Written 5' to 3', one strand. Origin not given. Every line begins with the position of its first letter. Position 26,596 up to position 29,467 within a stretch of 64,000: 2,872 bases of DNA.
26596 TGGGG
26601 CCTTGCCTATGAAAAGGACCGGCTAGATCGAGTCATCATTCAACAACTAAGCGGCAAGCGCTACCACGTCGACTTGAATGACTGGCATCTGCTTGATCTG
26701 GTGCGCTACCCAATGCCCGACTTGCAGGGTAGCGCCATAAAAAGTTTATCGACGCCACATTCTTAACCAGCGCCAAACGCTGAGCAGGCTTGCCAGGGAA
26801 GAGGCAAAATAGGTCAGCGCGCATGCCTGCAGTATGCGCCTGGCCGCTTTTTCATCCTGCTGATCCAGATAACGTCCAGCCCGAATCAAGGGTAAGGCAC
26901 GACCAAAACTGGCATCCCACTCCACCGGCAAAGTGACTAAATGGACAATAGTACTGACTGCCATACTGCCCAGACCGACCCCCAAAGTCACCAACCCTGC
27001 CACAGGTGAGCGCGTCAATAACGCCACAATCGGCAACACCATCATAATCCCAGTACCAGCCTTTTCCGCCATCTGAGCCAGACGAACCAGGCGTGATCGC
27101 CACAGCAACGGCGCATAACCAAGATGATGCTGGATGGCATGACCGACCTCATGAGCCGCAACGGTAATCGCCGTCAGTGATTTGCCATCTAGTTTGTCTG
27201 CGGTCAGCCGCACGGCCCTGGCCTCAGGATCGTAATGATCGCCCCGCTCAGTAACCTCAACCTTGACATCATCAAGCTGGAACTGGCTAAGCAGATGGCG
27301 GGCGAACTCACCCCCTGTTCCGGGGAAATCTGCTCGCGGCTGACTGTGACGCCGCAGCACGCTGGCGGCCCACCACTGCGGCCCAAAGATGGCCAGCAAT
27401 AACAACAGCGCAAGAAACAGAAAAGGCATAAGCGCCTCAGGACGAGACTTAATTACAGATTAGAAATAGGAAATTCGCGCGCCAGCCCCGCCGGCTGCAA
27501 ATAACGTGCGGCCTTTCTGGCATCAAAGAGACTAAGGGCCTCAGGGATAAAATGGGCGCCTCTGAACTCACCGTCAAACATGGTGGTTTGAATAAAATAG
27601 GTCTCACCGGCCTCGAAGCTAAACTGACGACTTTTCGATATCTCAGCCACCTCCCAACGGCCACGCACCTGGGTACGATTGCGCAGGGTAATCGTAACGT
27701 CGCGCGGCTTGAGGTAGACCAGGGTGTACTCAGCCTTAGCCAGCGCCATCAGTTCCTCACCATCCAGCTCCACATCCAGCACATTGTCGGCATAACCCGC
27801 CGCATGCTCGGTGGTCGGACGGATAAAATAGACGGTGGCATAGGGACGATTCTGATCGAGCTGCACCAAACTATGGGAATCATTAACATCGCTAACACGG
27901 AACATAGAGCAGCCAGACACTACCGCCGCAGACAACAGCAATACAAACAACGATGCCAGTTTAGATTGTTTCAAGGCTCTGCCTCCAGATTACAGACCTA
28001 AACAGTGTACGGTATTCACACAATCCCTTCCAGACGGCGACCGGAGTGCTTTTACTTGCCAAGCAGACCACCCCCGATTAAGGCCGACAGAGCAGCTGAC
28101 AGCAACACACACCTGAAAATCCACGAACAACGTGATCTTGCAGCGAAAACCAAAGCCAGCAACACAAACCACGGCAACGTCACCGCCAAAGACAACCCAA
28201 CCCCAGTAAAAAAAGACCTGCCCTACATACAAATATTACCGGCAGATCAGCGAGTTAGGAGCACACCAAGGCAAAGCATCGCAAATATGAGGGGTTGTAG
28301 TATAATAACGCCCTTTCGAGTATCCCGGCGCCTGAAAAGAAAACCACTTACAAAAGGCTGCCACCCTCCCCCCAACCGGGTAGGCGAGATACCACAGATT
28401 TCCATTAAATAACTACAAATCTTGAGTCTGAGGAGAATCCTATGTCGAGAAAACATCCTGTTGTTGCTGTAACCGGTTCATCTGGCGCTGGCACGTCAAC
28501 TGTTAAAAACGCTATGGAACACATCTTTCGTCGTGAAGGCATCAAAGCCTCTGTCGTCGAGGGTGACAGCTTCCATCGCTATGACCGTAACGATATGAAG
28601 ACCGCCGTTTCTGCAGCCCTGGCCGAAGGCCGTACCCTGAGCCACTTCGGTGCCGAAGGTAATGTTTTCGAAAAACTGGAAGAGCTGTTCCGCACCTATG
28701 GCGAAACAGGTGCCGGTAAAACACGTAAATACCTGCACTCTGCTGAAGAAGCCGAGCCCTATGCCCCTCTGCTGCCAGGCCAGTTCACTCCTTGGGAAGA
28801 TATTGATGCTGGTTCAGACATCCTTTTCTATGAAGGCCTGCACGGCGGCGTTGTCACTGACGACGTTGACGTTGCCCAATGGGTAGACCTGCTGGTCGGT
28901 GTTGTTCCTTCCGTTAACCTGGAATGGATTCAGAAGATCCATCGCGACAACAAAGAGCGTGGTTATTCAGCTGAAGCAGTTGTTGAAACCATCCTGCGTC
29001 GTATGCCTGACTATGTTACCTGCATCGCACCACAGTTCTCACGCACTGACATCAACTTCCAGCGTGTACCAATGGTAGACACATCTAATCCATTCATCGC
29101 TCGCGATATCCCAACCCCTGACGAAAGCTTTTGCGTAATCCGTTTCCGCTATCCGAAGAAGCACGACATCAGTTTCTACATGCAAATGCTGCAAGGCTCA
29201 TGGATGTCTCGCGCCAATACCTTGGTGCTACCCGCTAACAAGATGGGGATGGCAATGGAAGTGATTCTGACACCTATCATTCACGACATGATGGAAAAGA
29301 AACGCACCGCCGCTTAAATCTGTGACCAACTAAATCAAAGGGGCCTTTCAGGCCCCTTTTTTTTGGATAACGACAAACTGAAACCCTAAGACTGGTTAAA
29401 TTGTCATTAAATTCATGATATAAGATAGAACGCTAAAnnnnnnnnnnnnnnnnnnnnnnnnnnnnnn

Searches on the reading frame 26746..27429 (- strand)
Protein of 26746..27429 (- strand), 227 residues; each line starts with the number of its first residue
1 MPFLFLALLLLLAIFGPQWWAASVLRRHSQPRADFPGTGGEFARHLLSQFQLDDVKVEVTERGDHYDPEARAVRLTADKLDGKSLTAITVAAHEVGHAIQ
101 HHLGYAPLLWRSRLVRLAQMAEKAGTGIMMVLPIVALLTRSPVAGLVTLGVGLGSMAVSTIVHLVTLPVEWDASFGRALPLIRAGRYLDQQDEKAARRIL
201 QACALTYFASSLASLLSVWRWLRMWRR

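Call 83: search_protein_families(library=pfam, proteins=[window:26746-27429:-], max_evalue=0.0001)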
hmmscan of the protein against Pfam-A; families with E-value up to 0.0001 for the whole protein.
window:26746-27429:- (227 aa): 1 family
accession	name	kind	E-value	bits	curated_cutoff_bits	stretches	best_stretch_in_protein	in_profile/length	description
PF04298.18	Zn_peptidase_2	-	3.9e-62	210.1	27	1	4-224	2-216/218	Putative neutral zinc metallopeptidase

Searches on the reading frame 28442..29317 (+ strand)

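Call 61: search_protein_families(library=pfam, proteins=[window:28442-29317:+], max_evalue=0.00001)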
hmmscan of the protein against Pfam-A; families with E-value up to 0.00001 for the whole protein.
window:28442-29317:+ (291 aa): 1 family
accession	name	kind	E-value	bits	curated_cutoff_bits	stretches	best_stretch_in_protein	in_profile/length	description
PF00485.24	PRK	-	1.8e-67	227.4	22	1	7-215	1-196/196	Phosphoribulokinase / Uridine kinase family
